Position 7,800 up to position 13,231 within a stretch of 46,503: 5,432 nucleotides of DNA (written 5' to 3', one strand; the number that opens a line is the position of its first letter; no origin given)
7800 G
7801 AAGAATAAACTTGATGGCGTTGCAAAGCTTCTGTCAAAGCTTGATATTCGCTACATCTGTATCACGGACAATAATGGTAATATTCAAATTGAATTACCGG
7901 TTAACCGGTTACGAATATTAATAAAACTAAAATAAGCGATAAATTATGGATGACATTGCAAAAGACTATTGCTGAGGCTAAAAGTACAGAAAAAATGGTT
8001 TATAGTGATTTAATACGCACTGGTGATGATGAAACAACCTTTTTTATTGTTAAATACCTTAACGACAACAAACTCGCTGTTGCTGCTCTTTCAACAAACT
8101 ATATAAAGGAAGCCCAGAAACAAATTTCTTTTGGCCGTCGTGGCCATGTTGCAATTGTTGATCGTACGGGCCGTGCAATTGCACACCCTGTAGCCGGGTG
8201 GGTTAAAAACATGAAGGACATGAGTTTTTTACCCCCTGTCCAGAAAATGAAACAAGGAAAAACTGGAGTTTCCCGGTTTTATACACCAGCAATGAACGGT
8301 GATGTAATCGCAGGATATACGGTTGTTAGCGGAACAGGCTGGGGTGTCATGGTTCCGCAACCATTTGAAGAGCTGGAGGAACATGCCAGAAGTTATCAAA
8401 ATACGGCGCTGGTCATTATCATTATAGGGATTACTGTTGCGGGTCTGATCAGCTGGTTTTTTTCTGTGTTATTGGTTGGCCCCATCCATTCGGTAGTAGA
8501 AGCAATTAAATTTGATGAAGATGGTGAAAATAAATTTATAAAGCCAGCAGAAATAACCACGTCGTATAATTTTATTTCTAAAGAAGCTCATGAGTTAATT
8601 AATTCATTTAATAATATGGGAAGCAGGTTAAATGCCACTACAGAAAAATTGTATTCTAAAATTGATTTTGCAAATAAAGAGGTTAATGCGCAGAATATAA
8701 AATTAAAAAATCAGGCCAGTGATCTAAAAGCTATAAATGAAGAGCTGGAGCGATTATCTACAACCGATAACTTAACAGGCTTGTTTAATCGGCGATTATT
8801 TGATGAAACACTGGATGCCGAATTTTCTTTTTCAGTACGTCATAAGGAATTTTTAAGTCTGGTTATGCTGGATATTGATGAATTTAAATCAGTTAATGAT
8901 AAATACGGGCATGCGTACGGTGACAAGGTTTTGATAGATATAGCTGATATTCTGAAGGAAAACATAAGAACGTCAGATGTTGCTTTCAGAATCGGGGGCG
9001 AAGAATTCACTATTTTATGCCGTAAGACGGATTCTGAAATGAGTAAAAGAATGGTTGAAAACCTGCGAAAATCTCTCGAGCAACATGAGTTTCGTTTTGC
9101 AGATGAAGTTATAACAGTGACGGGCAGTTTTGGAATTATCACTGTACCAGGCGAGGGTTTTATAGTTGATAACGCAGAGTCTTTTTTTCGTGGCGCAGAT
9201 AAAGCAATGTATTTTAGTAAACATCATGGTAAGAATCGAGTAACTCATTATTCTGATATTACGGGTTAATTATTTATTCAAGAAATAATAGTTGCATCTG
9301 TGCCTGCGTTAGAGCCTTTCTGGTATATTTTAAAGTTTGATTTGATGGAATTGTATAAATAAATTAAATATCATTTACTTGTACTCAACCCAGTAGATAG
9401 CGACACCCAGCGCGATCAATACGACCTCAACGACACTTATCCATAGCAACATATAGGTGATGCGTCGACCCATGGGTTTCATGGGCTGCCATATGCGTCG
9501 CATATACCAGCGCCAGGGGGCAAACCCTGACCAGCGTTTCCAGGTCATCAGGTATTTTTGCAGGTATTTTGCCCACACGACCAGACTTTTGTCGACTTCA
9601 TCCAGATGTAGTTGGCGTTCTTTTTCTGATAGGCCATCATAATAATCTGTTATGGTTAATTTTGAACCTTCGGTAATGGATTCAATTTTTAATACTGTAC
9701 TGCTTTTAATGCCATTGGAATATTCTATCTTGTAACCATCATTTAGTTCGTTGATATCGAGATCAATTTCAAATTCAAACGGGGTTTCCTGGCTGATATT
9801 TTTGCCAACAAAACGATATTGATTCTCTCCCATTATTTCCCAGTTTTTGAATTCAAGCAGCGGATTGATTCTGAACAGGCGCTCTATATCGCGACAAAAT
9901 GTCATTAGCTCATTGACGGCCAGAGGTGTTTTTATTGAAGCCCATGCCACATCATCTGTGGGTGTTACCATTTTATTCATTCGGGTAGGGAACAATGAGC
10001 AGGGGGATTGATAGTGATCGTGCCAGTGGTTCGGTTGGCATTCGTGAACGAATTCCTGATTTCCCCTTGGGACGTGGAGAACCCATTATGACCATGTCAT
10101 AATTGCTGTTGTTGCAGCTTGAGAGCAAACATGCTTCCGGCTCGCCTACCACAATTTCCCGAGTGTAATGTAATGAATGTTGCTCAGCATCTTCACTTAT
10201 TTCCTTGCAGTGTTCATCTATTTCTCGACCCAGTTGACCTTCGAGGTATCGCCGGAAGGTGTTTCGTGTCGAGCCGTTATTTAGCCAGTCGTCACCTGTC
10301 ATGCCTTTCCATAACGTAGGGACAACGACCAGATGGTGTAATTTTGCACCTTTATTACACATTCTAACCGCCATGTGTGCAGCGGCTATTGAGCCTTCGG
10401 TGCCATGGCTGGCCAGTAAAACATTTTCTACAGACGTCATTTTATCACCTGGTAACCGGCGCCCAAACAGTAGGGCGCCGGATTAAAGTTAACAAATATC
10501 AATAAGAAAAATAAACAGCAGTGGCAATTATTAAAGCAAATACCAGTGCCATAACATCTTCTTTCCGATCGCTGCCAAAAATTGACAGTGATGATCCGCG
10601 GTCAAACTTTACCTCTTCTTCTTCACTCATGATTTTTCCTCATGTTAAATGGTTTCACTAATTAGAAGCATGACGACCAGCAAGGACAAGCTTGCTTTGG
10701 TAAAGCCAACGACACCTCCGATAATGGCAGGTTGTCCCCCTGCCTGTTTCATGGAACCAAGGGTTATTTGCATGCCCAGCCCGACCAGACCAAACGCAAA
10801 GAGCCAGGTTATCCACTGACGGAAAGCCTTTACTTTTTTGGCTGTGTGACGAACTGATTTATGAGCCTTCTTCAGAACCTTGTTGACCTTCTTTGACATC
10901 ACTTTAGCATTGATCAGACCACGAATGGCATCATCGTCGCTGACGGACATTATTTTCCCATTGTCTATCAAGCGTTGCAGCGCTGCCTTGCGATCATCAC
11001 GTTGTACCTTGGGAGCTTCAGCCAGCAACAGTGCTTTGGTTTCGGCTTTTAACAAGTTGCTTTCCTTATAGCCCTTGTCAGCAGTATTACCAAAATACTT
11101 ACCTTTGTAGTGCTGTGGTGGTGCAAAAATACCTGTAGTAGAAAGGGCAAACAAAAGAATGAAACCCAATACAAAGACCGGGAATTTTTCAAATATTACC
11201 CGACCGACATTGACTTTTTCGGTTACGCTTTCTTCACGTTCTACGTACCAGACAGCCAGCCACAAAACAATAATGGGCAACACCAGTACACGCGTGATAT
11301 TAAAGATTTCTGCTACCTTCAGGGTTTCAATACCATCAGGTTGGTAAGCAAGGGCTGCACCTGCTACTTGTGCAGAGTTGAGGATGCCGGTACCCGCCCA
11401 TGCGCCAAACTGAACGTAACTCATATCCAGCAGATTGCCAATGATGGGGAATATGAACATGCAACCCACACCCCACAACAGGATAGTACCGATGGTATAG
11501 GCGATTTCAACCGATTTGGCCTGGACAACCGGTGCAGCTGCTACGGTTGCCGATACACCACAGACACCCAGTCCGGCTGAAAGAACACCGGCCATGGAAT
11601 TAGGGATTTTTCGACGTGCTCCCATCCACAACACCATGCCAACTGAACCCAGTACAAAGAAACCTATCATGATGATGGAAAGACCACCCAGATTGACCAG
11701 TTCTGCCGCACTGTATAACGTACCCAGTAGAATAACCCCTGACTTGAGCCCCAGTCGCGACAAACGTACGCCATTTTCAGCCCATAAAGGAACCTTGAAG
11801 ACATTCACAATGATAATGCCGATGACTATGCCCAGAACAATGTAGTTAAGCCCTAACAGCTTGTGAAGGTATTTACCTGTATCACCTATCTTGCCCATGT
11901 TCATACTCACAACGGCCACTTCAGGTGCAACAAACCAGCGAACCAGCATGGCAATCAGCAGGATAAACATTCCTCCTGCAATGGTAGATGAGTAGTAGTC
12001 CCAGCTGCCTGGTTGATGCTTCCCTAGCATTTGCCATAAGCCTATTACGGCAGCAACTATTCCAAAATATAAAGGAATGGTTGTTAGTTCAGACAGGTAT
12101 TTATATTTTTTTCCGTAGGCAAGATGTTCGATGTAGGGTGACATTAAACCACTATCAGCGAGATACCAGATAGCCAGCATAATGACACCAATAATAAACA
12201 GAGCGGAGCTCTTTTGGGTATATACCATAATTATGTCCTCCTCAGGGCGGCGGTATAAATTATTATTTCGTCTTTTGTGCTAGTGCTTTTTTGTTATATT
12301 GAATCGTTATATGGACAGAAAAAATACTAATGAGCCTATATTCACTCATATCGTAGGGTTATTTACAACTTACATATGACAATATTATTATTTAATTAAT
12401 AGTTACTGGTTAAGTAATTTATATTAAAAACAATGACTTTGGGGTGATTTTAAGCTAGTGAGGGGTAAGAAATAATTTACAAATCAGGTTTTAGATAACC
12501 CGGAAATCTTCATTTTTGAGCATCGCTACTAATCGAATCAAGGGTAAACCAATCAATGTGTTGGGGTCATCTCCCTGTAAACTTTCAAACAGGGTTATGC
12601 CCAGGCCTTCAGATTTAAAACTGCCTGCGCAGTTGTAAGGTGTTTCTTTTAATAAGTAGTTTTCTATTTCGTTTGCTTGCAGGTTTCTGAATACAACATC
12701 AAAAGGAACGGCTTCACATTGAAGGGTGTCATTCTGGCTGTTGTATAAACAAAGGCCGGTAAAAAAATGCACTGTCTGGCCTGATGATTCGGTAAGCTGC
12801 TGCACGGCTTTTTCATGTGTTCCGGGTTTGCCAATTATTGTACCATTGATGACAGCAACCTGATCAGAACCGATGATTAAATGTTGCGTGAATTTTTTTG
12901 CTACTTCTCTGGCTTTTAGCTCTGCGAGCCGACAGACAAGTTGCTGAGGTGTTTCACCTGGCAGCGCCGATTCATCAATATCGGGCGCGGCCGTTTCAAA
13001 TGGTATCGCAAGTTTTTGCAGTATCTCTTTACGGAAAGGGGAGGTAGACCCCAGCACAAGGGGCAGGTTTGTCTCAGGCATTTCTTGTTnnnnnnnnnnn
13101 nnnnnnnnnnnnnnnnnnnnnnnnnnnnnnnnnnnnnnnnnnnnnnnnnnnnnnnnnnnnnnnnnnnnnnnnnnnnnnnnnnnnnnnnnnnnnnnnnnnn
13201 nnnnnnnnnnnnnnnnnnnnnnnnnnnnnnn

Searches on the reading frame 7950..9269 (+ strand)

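Call 30: search_protein_families(library=pfam, proteins=[window:7950-9269:+], max_evalue=0.0001)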
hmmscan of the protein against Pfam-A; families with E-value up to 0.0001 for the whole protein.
window:7950-9269:+ (439 aa): 3 families
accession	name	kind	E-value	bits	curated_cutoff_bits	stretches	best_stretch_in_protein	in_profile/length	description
PF00990.26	GGDEF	-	1.5e-42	145.5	23.8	1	271-430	2-161/161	Diguanylate cyclase, GGDEF domain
PF02743.24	dCache_1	-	1e-07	32.2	45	1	40-133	140-237/240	Cache domain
PF17201.10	Cache_3-Cache_2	-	2.6e-06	27.4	27.7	1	49-150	188-297/299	Cache 3/Cache 2 fusion domain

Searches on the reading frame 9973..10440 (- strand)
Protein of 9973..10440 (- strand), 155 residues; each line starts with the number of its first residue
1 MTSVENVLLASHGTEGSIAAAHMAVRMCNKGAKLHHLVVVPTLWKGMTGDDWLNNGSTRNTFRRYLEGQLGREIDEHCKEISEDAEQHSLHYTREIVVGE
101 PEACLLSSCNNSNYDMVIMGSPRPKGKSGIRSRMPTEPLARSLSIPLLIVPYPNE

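Call 30: search_protein_families(library=pfam, proteins=[window:9973-10440:-], max_evalue=0.0001)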
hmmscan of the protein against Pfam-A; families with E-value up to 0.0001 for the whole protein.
window:9973-10440:- (155 aa): 1 family
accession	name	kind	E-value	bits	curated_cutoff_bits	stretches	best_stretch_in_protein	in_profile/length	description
PF00582.32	Usp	-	6.4e-08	33.7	24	1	5-151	3-141/141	Universal stress protein family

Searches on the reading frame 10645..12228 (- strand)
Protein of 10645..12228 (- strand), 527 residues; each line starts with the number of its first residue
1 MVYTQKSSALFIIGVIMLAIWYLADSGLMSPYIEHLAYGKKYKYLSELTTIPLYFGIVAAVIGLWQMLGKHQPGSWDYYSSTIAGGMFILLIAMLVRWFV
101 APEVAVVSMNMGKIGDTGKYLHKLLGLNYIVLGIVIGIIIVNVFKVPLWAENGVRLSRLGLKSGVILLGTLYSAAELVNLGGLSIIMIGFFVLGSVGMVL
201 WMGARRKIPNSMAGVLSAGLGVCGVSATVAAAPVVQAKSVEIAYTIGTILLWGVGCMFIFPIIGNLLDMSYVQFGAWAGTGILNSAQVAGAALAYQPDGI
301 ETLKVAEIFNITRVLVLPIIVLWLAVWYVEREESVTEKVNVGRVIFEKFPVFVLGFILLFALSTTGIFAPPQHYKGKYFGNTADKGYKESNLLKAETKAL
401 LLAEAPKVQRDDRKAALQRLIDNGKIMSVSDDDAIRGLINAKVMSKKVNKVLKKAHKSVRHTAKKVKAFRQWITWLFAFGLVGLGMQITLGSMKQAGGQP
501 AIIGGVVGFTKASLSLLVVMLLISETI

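Call 30: search_protein_families(library=pfam, proteins=[window:10645-12228:-], max_evalue=0.0001)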
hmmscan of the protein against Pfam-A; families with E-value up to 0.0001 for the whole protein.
window:10645-12228:- (527 aa): 1 family
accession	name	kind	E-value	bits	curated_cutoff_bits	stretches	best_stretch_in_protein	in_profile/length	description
PF03601.19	Cons_hypoth698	-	2e-44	152.2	24.5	1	123-369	22-262/304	Conserved hypothetical protein 698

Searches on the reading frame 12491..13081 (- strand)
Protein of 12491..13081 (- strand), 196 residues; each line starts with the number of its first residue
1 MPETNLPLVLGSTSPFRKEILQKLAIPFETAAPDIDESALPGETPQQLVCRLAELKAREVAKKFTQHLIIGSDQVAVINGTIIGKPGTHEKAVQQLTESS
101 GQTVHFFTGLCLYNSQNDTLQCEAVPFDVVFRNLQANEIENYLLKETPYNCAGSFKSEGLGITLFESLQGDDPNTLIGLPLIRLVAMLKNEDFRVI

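Call 31: search_protein_families(library=pfam, proteins=[window:12491-13081:-], max_evalue=0.0001)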
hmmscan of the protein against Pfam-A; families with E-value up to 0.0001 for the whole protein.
window:12491-13081:- (196 aa): 1 family
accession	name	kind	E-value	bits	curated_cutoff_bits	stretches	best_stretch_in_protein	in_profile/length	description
PF02545.19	Maf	-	2.7e-52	177.6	27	1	7-190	1-186/187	Maf-like protein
